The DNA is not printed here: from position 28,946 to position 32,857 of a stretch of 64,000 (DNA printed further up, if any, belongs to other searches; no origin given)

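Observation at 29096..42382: Cell-surface locus of three giant adhesin-like proteins plus a type-I membrane protein, two with matching acidic P/Q/E-rich cytoplasmic tails and one with an Arg-rich tail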

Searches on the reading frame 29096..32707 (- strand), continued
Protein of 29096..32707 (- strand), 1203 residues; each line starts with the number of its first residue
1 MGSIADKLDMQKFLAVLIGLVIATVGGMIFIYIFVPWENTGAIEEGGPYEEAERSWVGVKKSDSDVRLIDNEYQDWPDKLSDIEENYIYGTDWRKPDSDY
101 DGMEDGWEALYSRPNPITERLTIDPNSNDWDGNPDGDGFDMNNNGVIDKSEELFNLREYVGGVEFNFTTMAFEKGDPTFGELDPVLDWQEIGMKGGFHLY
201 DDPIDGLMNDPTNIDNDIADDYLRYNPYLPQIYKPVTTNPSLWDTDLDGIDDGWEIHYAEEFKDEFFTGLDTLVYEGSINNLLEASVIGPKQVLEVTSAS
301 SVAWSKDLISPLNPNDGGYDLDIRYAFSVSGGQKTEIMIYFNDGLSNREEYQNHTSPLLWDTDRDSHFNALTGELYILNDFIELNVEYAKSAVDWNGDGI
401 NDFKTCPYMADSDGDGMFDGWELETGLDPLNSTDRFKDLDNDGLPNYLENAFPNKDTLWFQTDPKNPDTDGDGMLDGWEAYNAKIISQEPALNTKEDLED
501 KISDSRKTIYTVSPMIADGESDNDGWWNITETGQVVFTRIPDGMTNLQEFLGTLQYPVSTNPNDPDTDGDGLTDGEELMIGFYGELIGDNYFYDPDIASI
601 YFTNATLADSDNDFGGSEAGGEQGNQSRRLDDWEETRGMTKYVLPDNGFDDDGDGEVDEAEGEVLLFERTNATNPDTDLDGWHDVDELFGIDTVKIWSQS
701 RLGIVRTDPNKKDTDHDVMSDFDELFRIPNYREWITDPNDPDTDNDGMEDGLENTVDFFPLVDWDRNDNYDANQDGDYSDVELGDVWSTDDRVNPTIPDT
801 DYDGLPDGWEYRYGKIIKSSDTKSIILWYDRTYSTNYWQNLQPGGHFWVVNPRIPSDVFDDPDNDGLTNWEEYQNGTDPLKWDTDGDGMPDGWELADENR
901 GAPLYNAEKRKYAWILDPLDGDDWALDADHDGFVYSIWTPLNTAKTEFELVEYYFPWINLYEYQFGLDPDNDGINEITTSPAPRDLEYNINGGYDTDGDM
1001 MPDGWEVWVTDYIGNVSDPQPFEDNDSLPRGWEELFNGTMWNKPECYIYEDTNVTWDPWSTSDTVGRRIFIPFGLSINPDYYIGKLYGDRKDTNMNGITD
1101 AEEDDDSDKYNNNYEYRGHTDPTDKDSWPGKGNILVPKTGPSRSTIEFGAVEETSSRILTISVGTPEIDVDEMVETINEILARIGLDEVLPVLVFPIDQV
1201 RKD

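Call 62: search_solved_structures(query=A2, max_evalue=0.01)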
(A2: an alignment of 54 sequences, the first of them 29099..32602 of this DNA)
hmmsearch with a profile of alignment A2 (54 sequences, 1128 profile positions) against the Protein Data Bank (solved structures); distinct sequences matched with E-value up to 0.01: 3.
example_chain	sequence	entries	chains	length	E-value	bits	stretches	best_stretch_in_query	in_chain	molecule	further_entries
2j42_A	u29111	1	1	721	0.00059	21.4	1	186-292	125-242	C2 TOXIN COMPONENT-II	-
6mi5_X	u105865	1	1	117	0.0013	20.2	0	607-656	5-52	Lanmodulin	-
8fns_A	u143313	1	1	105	0.0029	19.1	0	609-653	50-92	EF-hand domain-containing protein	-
